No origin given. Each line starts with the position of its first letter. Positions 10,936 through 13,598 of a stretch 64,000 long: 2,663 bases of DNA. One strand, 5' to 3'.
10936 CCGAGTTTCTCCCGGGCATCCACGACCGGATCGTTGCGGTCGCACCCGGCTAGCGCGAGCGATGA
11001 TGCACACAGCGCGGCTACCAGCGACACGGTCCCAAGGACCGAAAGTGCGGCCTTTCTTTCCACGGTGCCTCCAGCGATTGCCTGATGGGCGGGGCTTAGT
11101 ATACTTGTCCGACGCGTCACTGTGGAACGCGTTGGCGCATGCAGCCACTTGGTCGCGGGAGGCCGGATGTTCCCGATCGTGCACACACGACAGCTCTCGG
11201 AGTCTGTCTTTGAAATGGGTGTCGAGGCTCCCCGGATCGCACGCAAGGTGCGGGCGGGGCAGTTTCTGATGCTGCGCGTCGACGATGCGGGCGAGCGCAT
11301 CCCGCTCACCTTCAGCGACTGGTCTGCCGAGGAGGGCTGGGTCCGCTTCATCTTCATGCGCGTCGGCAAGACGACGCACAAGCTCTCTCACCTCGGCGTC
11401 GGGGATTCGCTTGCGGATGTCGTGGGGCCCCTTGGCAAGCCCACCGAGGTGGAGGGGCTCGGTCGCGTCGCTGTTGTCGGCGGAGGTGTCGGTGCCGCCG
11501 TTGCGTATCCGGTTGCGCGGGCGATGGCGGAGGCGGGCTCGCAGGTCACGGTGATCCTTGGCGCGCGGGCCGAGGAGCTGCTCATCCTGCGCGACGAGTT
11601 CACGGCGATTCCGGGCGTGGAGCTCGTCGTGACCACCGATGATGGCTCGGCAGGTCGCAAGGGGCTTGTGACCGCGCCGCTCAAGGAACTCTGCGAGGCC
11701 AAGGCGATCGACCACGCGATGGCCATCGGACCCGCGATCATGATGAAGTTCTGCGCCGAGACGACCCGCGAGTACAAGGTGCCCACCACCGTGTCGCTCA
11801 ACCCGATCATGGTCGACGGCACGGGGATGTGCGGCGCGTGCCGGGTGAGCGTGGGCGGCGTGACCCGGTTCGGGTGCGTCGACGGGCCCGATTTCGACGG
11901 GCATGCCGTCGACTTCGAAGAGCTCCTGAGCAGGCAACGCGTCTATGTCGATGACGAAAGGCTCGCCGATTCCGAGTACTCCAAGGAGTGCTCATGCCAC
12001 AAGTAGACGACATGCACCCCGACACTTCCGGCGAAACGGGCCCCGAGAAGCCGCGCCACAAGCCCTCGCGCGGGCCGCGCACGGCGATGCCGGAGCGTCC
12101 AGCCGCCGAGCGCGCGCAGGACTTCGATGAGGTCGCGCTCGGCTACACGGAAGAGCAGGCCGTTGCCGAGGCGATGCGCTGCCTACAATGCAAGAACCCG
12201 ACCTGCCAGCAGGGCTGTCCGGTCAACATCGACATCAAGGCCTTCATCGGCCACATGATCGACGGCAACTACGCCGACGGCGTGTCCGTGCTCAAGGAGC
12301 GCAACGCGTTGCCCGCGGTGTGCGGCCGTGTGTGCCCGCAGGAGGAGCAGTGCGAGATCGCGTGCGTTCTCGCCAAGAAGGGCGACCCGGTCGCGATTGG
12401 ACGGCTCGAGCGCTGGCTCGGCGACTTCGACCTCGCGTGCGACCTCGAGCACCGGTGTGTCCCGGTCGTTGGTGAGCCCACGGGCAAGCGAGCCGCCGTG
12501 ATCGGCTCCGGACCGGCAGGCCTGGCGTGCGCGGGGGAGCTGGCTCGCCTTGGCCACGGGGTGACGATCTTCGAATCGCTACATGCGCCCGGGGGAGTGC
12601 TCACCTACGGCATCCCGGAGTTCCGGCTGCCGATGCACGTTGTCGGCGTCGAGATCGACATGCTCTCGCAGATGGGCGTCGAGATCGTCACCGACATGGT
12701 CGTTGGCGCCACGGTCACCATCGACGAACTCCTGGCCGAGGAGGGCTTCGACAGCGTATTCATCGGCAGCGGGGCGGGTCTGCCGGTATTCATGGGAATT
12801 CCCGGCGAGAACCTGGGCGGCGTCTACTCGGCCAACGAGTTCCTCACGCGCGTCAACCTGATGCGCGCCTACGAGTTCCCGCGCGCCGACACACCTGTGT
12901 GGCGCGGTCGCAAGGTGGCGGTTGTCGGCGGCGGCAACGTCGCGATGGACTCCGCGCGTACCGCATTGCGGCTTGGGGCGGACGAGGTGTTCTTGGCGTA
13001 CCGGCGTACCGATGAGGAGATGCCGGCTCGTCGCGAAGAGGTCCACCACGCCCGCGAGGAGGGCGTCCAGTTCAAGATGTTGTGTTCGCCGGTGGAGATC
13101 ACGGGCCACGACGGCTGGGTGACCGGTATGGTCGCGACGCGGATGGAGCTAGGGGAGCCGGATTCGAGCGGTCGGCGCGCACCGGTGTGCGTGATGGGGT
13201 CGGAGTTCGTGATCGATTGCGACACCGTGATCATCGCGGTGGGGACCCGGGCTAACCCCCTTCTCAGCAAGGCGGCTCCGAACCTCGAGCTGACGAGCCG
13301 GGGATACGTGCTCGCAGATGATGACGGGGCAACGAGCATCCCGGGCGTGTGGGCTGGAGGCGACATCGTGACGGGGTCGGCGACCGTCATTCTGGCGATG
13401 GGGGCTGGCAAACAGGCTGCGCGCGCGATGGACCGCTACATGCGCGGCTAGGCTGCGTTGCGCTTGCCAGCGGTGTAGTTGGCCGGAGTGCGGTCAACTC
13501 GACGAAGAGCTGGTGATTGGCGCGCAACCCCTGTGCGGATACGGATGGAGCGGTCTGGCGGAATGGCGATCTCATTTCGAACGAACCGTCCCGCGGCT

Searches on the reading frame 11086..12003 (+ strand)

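Call 69: search_protein_families(library=pfam, proteins=[window:11086-12003:+], max_evalue=0.0001)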
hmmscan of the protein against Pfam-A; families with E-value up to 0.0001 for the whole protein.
window:11086-12003:+ (306 aa): 2 families
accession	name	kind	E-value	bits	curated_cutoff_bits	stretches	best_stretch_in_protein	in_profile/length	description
PF10418.14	DHODB_Fe-S_bind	-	1.1e-10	41.5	23.9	1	239-276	1-41/41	Iron-sulfur cluster binding domain of dihydroorotate dehydrogenase B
PF00175.26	NAD_binding_1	-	3.6e-07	31.2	22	1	131-224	2-108/109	Oxidoreductase NAD-binding domain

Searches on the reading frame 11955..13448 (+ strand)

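Call 70: search_protein_families(library=pfam, proteins=[window:11955-13448:+], max_evalue=0.0001)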
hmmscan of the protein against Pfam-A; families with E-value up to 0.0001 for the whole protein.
window:11955-13448:+ (498 aa): 7 families
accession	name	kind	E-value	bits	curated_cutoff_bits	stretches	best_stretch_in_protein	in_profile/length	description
PF14691.11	Fer4_20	-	3.8e-40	136.7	25.8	1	53-159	1-108/113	Dihydroprymidine dehydrogenase domain II, 4Fe-4S cluster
PF07992.20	Pyr_redox_2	-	2.9e-37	129.1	26.1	1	179-485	2-291/291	Pyridine nucleotide-disulphide oxidoreductase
PF00070.33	Pyr_redox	-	1.4e-11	45.2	22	0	320-392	1-77/82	Pyridine nucleotide-disulphide oxidoreductase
PF13450.12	NAD_binding_8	-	5.1e-07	30.3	21.9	1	182-216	1-35/68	NAD(P)-binding Rossmann-like domain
PF13738.12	Pyr_redox_3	-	2.3e-06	27.5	30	0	316-353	162-198/305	Pyridine nucleotide-disulphide oxidoreductase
PF01262.27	AlaDh_PNT_C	-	8.8e-06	25.7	23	0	319-349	29-59/214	Alanine dehydrogenase/PNT, C-terminal domain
PF13241.12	NAD_binding_7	-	8.3e-05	23.6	22.1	0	317-363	6-55/104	Putative NAD(P)-binding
